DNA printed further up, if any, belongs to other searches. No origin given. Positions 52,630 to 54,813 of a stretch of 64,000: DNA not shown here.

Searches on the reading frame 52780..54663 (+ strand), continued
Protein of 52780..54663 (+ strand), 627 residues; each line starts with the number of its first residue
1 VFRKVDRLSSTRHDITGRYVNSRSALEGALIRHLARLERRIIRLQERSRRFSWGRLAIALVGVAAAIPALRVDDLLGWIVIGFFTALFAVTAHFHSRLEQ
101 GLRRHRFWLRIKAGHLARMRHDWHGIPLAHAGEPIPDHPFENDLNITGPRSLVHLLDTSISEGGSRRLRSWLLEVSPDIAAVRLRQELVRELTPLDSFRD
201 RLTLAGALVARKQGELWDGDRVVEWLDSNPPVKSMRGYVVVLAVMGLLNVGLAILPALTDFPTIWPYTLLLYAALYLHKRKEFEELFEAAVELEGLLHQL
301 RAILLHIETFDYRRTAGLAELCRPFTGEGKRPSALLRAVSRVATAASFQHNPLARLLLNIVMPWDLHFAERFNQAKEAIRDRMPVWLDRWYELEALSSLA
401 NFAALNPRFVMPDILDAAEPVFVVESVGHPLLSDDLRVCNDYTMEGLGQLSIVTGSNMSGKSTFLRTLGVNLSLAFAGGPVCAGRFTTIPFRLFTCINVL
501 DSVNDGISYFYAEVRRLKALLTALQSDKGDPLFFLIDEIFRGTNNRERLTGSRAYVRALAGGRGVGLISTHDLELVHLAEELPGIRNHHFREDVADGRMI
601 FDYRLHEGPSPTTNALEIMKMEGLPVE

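Call 50: fold_search(model_id=the predicted structure, library=pdb)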
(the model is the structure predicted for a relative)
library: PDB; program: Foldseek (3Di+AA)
matches with E <= 10: 1030; with E <= 0.001: 369
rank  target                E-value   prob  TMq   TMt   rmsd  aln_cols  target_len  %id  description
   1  7oto_A                2.0e-17  1.00  0.56  0.48   5.3       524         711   18  The structure of MutS bound to two molecules of AMPPNP (released 2022-01-12)
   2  7oto_B                3.0e-17  1.00  0.57  0.57   5.4       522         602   18  The structure of MutS bound to two molecules of AMPPNP (released 2022-01-12)
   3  8ag6_A                8.7e-17  1.00  0.50  0.35  22.7       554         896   17  human MutSalpha (MSH2/MSH6) binding to DNA with a GT mismatch (released 2023-01-25)
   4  1ewq_A                1.1e-16  1.00  0.47  0.38  20.9       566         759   20  CRYSTAL STRUCTURE TAQ MUTS COMPLEXED WITH A HETERODUPLEX DNA AT 2.2 A RESOLUTION (released 2000-10-23)
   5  1ewq_B                1.4e-16  1.00  0.46  0.38  22.4       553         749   21  CRYSTAL STRUCTURE TAQ MUTS COMPLEXED WITH A HETERODUPLEX DNA AT 2.2 A RESOLUTION (released 2000-10-23)
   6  3zlj_B                1.5e-16  1.00  0.52  0.43   8.4       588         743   17  CRYSTAL STRUCTURE OF FULL-LENGTH E.COLI DNA MISMATCH REPAIR PROTEIN MUTS D835R MUTANT IN COMPLEX WITH GT MISMATCHED DN (released 2013-07-17)
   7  5x9w_A                1.5e-16  1.00  0.41  0.33  22.6       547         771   21  Mismatch Repair Protein (released 2017-11-22)
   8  8omq_A                1.6e-16  1.00  0.51  0.42  18.0       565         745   17  DNA-unbound MutSbeta-ATP complex (straight clamp form) (released 2023-05-24)
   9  7ou2_B                1.7e-16  1.00  0.53  0.50   5.6       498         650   19  The structure of MutS bound to two molecules of ADP (released 2022-01-12)
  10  7ou4_B                1.8e-16  1.00  0.54  0.49   5.3       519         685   18  The structure of MutS bound to one molecule of ATP and one molecule of ADP (released 2022-01-12)
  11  8raw_A                1.8e-16  1.00  0.47  0.34  20.9       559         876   17  The crystal structure of DNA-bound human MutSbeta (MSH2/MSH3_G901D) in the canonical mismatch bound conformation with  (released 2025-06-11)
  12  8rav_A                2.6e-16  1.00  0.52  0.37   8.7       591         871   15  The crystal structure of DNA-bound human MutSbeta (MSH2/MSH3) in the canonical mismatch bound conformation with ADP bo (released 2025-06-11)
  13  8ag6_B                2.8e-16  1.00  0.47  0.30  13.9       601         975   17  human MutSalpha (MSH2/MSH6) binding to DNA with a GT mismatch (released 2023-01-25)
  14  3k0s_A                3.1e-16  1.00  0.51  0.40   8.7       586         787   16  Crystal structure of E.coli DNA mismatch repair protein MutS, D693N mutant, in complex with GT mismatched DNA (released 2010-02-16)
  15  8rb2_E                3.7e-16  1.00  0.51  0.36  10.0       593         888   15  The crystal structure of DNA-bound human MutSbeta (MSH2_E749A/MSH3_E976A) in the canonical mismatch bound conformation (released 2025-06-11)
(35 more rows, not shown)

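Call 61: find_encoding_contigs(protein=P0014, flank=5000, max_places=1)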
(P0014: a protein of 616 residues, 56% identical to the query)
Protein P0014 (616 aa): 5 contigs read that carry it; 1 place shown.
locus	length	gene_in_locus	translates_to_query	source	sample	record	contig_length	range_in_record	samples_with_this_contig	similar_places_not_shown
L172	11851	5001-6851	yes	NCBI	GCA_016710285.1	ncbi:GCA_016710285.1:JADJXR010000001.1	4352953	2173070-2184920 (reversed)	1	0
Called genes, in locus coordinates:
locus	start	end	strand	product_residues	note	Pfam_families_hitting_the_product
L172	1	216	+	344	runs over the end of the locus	-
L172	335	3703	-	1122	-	PF13191:AAA_16, PF13401:AAA_22 (faint)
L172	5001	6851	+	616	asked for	PF00488:MutS_V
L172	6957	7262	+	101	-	PF07110:EthD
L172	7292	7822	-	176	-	PF00588:SpoU_methylase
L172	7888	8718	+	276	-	PF01553:Acyltransferase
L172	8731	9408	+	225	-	-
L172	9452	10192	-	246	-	-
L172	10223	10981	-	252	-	PF13505:OMP_b-brl (weak), PF13568:OMP_b-brl_2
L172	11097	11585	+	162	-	PF00011:HSP20, PF17886:ArsA_HSP20 (weak)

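Call 62: find_encoding_contigs(protein=P0017, flank=5000, max_places=1)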
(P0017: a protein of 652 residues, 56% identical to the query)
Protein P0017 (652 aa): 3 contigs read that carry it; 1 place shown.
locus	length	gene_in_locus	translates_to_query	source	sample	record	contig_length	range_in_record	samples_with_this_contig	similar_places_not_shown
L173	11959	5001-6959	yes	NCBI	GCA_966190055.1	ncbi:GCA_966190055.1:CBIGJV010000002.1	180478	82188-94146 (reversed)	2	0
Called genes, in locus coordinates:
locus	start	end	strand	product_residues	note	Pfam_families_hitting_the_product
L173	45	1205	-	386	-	PF00285:Citrate_synt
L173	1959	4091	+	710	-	PF10150:RNase_E_G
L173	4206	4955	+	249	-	-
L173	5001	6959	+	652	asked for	PF05192:MutS_III (weak), PF00488:MutS_V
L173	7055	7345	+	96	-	-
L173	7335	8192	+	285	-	PF23023:Anti-Pycsar_Apyc1, PF00753:Lactamase_B, PF12706:Lactamase_B_2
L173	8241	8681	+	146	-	PF01220:DHquinase_II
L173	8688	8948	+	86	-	-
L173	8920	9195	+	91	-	PF04307:YdjM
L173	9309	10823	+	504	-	PF01943:Polysacc_synt, PF13440:Polysacc_synt_3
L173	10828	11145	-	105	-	-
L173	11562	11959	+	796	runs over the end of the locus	PF18962:Por_Secre_tail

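Call 65: search_protein_families(library=pfam, proteins=[L003:9889-10278:+], max_evalue=0.01)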
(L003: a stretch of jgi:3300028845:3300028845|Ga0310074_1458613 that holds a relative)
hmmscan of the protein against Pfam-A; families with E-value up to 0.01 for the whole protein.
L003:9889-10278:+ (129 aa): 0 families
